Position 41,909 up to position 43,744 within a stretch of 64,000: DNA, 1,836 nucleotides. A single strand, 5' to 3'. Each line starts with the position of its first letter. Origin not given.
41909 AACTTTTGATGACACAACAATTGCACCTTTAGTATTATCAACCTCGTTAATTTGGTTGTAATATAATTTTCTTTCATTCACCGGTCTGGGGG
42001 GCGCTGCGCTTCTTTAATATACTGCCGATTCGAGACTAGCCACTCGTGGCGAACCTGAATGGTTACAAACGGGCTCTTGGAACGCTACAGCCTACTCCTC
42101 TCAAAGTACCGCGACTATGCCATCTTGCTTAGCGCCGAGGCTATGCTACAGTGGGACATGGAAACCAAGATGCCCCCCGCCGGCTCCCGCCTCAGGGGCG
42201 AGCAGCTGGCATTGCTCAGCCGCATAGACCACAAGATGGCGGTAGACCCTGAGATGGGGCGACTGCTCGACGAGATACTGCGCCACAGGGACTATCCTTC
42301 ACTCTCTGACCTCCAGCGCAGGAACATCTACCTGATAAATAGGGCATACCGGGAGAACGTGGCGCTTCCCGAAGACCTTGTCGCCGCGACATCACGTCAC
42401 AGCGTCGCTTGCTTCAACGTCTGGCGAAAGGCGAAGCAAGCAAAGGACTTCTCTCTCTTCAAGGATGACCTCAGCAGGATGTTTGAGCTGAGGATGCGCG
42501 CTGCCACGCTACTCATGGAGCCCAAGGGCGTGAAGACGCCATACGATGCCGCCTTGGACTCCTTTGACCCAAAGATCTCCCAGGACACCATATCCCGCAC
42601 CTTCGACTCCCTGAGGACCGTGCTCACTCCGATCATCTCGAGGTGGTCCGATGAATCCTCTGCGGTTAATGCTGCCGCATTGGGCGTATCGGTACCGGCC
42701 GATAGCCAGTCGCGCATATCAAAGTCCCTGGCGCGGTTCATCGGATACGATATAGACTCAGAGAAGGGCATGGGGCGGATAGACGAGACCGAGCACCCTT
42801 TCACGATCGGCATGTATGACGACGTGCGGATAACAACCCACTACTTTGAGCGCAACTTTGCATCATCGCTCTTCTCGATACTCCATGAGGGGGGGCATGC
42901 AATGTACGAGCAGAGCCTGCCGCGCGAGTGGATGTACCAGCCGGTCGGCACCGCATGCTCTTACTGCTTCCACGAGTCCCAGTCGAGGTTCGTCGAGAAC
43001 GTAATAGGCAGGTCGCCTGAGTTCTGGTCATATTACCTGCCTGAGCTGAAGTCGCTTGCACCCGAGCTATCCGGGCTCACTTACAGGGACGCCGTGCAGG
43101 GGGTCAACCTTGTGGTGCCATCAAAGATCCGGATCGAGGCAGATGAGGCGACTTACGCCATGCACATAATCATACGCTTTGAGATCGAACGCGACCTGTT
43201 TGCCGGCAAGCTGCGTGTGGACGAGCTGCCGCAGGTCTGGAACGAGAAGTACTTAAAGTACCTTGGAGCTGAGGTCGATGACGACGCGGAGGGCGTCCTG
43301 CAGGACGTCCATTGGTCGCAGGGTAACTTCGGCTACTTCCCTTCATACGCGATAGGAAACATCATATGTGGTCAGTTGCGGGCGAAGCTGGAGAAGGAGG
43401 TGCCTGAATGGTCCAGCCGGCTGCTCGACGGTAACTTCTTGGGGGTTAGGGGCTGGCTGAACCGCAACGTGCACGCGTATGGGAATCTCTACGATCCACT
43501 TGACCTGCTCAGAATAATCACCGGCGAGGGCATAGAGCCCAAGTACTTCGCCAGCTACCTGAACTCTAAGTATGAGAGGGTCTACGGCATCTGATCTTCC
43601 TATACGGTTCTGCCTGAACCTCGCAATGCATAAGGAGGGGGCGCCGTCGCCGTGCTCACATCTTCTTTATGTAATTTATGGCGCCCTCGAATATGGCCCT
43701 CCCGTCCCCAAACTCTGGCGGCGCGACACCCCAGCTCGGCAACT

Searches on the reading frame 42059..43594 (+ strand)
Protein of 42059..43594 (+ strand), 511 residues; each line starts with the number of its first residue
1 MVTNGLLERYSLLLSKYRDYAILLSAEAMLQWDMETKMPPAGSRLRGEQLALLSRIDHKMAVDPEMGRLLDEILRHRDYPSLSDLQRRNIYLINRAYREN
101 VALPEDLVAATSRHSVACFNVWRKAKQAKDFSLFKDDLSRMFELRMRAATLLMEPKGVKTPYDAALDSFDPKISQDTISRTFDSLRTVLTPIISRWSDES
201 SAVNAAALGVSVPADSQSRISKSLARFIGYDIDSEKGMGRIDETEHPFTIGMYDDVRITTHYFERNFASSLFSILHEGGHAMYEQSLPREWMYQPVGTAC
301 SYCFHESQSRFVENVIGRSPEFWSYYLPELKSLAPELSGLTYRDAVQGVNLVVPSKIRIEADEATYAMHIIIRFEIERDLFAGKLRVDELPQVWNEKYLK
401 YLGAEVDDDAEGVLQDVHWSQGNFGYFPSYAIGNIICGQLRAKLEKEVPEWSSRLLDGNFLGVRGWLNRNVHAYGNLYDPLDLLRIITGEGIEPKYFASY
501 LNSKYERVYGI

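Call 35: find_encoding_contigs(protein=window:42059-43594:+, flank=10000, max_places=1)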
Protein window:42059-43594:+ (511 aa): 6 contigs read that carry it; 1 place shown.
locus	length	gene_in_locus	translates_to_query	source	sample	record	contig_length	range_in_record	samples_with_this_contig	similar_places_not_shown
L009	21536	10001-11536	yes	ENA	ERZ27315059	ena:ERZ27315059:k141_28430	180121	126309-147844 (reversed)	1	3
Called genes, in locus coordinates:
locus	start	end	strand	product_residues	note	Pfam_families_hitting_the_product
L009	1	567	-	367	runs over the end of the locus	PF00005:ABC_tran, PF08402:TOBE_2 (weak)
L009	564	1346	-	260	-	PF00528:BPD_transp_1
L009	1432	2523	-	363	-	PF13531:SBP_bac_11, PF01547:SBP_bac_1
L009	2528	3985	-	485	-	PF00174:Oxidored_molyb (faint)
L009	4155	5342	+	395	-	PF00586:AIRS, PF02769:AIRS_C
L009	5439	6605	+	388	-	PF00155:Aminotran_1_2, PF01212:Beta_elim_lyase (weak), PF01041:DegT_DnrJ_EryC1 (weak)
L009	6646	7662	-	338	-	PF01895:PhoU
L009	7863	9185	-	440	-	PF03600:CitMHS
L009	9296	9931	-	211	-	PF01184:Gpr1_Fun34_YaaH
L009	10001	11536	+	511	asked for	PF02074:Peptidase_M32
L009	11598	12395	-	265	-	PF13507:GATase_5, PF01965:DJ-1_PfpI (weak)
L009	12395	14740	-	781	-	PF18072:FGAR-AT_linker, PF00586:AIRS, PF02769:AIRS_C, PF00586:AIRS, PF02769:AIRS_C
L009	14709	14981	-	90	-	PF02700:PurS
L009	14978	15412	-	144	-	PF00731:AIRC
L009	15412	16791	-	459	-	PF01071:GARS_A (weak), PF02786:CPSase_L_D2, PF02222:ATP-grasp, PF07478:Dala_Dala_lig_C, PF21244:PurT_C (weak)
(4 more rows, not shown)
